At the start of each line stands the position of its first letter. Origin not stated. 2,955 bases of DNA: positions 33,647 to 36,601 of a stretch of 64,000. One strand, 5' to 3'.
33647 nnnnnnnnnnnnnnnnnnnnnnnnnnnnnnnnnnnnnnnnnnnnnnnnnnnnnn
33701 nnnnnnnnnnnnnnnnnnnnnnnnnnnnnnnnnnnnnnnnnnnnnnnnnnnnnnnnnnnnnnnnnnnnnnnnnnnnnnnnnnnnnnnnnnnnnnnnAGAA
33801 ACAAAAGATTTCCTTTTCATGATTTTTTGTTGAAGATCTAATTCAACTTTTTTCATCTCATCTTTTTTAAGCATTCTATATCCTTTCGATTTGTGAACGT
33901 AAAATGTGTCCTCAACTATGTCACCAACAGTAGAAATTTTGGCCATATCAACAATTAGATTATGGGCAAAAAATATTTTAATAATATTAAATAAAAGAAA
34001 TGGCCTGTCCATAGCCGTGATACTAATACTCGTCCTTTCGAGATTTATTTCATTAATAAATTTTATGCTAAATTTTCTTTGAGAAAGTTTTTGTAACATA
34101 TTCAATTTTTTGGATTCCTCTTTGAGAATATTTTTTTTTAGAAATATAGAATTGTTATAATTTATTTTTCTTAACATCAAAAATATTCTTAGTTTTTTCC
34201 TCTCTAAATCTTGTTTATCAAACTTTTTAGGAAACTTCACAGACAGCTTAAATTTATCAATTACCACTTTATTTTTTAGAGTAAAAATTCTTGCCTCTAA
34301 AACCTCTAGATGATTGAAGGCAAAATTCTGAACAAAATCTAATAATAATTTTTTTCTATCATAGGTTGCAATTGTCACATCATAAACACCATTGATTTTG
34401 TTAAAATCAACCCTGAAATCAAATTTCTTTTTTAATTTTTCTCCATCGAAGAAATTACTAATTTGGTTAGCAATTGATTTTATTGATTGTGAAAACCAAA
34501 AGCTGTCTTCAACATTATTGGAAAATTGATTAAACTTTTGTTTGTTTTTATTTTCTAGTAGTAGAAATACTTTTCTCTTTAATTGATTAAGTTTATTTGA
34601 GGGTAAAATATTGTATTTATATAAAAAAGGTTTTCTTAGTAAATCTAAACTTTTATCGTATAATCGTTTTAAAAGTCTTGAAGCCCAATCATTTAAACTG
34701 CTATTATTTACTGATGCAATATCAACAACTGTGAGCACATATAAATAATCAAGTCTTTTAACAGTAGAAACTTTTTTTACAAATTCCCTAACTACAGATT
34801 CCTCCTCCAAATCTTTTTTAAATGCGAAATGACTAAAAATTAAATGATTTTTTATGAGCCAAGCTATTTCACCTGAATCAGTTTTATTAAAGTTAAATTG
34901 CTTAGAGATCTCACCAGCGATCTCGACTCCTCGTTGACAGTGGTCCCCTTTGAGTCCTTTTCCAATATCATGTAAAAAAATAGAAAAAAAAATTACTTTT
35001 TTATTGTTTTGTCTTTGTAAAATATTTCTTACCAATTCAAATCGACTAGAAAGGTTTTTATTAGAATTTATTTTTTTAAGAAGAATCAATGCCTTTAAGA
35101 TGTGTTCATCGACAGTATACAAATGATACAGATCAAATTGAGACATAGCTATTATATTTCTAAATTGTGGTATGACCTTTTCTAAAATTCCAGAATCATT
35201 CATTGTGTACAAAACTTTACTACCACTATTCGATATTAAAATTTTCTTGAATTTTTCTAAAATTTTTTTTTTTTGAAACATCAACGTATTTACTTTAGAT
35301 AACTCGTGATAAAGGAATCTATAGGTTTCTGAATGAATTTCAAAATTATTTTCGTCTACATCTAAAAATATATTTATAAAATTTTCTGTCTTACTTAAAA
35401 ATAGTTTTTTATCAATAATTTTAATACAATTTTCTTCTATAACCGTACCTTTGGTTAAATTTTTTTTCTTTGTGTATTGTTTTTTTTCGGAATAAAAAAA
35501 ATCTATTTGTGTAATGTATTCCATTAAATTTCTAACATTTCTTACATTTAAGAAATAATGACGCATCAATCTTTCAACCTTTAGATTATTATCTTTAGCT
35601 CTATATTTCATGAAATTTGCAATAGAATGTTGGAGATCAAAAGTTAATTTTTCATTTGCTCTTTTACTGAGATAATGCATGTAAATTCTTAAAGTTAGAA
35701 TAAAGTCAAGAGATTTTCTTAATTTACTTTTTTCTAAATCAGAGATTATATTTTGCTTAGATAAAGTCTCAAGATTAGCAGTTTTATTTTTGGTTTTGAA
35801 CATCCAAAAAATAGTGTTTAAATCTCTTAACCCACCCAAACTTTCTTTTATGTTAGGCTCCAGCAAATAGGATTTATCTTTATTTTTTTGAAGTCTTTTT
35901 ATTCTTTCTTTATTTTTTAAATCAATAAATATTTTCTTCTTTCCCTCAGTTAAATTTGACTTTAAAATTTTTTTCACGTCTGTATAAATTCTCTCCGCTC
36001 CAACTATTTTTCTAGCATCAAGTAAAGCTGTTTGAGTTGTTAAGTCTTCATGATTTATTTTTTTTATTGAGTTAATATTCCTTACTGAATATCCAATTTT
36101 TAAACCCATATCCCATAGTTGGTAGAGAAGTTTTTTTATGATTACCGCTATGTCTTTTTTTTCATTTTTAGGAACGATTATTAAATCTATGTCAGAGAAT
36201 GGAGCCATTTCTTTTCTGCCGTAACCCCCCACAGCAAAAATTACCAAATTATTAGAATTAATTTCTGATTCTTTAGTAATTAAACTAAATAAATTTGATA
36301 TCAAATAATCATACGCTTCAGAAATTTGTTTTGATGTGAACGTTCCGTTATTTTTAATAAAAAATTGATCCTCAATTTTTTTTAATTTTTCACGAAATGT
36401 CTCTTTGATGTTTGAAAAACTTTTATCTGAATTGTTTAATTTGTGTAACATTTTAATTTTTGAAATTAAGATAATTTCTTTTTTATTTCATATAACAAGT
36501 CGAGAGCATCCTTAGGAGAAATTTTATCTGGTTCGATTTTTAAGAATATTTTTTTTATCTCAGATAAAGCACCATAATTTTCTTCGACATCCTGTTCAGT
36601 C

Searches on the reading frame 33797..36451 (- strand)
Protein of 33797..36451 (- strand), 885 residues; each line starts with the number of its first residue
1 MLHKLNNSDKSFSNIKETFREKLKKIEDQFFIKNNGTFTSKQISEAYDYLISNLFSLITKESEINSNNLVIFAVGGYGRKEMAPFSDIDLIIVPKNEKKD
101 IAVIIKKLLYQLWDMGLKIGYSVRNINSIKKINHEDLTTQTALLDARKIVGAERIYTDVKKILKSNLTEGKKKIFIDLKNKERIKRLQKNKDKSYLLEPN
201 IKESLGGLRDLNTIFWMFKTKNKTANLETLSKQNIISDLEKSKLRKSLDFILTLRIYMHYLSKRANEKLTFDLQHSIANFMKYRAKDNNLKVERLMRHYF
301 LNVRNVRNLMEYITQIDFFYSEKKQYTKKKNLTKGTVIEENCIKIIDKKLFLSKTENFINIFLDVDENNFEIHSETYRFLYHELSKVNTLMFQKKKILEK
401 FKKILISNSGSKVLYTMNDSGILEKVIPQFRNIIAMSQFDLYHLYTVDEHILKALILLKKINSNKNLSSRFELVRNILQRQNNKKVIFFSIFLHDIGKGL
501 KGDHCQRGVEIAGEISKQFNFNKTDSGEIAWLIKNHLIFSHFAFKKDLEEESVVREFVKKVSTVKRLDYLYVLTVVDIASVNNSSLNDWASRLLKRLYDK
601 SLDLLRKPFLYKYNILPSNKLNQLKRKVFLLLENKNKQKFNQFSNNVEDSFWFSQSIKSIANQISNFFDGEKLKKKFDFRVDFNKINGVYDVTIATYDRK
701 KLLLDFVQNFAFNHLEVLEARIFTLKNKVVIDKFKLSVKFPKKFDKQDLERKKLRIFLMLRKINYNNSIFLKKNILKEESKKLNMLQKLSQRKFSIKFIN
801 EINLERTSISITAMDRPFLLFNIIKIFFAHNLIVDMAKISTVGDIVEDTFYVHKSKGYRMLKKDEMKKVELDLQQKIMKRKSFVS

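Call 68: search_protein_families(library=ncbifam, proteins=[window:33797-36451:-], max_evalue=1e-10)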
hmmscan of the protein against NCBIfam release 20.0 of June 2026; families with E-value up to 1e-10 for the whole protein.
window:33797-36451:- (885 aa): 9 families
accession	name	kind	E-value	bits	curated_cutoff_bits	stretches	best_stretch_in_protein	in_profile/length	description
NF003467.0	PRK05092.1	equivalog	3.9e-188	627.2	959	1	12-880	49-926/940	[protein-PII] uridylyltransferase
TIGR01693.1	UTase_glnD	equivalog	1.4e-173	579.4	519.4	1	30-877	8-849/850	[protein-PII] uridylyltransferase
NF002837.0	PRK03059.1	equivalog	6.6e-139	464.5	1010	1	8-877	7-855/857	[protein-PII] uridylyltransferase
NF001366.0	PRK00275.1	equivalog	3.9e-131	438.7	1299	1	5-878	18-886/895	[protein-PII] uridylyltransferase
NF003448.0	PRK05007.1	equivalog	8.8e-126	420.9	1255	1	6-880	21-881/884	bifunctional uridylyltransferase/uridylyl-removing protein GlnD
NF002487.0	PRK01759.1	equivalog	1.8e-115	387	890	1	7-876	7-860/862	bifunctional uridylyltransferase/uridylyl-removing protein GlnD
NF003347.0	PRK04374.1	equivalog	3.5e-83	280.2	1567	1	67-606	71-608/869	[protein-PII] uridylyltransferase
NF002895.0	PRK03381.1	equivalog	5.5e-76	256.3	631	2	412-874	387-774/782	[protein-PII] uridylyltransferase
NF001265.0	PRK00227.1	equivalog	8.5e-32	110.1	799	2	69-214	28-170/693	[protein-PII] uridylyltransferase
